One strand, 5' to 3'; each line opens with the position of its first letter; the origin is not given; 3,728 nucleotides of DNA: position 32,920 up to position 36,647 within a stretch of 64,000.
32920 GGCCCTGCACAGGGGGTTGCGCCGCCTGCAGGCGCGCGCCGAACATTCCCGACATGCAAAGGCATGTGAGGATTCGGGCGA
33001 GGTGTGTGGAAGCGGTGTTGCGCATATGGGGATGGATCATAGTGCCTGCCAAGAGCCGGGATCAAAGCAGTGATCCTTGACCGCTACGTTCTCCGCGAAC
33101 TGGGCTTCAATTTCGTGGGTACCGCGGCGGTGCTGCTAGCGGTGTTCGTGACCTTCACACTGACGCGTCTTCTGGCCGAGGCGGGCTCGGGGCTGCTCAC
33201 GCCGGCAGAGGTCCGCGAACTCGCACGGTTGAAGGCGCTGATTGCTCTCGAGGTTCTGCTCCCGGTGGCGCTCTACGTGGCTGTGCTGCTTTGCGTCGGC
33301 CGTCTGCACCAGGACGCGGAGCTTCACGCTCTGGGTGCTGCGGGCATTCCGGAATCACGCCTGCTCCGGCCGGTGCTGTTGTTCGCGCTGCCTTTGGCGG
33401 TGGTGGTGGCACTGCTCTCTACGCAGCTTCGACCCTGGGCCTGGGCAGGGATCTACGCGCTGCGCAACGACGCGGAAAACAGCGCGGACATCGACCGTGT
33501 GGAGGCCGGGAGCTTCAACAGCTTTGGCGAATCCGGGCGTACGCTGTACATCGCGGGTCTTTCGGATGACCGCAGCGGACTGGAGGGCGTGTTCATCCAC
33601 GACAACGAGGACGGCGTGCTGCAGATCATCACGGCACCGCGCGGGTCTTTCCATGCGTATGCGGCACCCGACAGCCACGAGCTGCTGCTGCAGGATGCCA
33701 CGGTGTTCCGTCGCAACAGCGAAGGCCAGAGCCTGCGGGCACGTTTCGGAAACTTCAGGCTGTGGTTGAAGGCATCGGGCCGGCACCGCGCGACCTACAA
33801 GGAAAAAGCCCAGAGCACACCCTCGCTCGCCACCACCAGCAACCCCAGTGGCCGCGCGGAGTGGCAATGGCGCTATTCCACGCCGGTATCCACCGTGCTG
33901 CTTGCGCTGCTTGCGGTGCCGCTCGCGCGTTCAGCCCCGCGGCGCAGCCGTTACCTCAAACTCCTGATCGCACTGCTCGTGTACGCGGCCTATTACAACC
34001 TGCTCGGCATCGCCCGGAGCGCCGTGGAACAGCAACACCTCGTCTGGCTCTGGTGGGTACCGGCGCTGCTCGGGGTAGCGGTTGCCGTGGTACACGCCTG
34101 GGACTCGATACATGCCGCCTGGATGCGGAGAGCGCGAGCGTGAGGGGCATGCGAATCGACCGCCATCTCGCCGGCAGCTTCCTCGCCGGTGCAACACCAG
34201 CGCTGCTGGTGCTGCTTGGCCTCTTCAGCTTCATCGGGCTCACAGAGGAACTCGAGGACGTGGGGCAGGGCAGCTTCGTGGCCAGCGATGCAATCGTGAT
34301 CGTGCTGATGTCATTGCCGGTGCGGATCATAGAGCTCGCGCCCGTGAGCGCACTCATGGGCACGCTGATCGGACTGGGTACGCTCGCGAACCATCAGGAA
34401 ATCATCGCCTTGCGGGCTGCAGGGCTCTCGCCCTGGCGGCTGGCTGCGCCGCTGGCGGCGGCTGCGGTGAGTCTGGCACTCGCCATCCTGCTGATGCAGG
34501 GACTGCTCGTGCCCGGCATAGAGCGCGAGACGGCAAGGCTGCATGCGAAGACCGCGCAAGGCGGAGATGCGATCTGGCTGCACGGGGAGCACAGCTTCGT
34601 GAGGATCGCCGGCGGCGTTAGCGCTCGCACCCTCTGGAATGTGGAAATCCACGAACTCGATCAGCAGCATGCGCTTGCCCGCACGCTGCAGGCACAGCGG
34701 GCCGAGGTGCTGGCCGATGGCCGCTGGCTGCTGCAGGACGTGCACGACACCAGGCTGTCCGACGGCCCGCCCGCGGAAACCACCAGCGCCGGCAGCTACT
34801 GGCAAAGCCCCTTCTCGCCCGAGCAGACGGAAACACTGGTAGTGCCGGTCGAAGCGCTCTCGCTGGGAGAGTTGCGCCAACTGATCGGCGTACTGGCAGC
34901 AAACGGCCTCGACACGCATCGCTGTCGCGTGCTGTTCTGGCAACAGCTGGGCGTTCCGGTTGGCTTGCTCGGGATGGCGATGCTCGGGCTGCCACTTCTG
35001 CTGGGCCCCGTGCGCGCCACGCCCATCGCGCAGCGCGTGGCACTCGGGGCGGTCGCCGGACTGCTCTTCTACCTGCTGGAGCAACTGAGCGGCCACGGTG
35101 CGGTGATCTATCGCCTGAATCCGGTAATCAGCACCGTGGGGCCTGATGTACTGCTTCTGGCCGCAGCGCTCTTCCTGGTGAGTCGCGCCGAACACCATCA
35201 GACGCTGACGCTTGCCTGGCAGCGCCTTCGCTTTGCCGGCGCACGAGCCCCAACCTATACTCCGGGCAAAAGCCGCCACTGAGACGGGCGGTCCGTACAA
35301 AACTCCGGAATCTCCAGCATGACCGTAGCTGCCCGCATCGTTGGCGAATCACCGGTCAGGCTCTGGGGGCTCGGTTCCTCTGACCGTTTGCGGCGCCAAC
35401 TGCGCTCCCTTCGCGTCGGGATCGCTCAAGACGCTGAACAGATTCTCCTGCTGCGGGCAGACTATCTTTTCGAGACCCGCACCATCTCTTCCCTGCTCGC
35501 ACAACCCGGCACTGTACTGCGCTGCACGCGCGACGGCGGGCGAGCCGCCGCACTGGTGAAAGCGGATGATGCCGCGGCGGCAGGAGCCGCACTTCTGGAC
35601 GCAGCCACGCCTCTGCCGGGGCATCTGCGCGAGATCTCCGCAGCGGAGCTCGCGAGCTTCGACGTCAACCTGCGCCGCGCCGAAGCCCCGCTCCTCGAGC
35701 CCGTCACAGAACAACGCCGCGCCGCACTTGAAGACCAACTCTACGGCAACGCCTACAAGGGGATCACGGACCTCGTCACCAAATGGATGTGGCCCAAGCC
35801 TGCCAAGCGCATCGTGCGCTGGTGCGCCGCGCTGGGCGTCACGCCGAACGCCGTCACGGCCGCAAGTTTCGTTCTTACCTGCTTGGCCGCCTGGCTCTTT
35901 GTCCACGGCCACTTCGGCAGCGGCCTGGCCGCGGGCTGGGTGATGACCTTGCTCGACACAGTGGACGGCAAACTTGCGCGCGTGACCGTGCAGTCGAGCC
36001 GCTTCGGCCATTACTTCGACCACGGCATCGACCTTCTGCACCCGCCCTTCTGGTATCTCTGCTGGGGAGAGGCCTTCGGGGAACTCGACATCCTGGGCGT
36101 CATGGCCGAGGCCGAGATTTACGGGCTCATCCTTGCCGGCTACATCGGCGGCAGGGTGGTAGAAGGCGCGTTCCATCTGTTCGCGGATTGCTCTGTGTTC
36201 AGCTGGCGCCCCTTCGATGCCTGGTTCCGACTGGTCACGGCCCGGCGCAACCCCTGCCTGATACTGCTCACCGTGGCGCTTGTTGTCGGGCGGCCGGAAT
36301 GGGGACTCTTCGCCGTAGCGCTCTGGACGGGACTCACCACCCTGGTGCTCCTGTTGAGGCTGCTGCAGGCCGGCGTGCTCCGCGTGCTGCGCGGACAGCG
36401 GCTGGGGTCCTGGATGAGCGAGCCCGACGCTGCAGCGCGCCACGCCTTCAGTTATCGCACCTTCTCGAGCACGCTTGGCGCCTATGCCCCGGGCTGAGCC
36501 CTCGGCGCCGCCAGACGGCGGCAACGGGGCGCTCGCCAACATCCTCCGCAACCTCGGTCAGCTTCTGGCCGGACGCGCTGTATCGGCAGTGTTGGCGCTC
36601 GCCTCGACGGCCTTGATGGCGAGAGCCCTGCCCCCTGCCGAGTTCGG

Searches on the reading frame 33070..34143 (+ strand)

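Call 91: search_protein_families(library=pfam, proteins=[window:33070-34143:+], max_evalue=0.00001)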
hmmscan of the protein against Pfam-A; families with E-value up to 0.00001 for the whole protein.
window:33070-34143:+ (357 aa): 1 family
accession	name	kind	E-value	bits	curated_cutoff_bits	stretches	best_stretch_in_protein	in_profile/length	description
PF03739.19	LptF_LptG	-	3.3e-64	217.6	27.9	1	5-341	1-349/353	Lipopolysaccharide export system permease LptF/LptG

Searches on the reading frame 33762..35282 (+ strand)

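Call 91: search_protein_families(library=pfam, proteins=[window:33762-35282:+], max_evalue=0.00001)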
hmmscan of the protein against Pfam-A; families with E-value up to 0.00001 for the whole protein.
window:33762-35282:+ (506 aa): 1 family
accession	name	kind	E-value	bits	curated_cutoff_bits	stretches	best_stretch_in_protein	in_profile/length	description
PF03739.19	LptF_LptG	-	1.8e-57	195.4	27.9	1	134-474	1-352/353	Lipopolysaccharide export system permease LptF/LptG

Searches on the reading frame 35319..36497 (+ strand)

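Call 91: search_protein_families(library=pfam, proteins=[window:35319-36497:+], max_evalue=0.00001)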
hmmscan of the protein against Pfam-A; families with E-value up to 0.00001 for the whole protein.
window:35319-36497:+ (392 aa): 1 family
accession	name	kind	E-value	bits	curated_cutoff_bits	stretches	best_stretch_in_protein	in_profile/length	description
PF01066.26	CDP-OH_P_transf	-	3.8e-10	40.8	22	1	175-240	3-69/152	CDP-alcohol phosphatidyltransferase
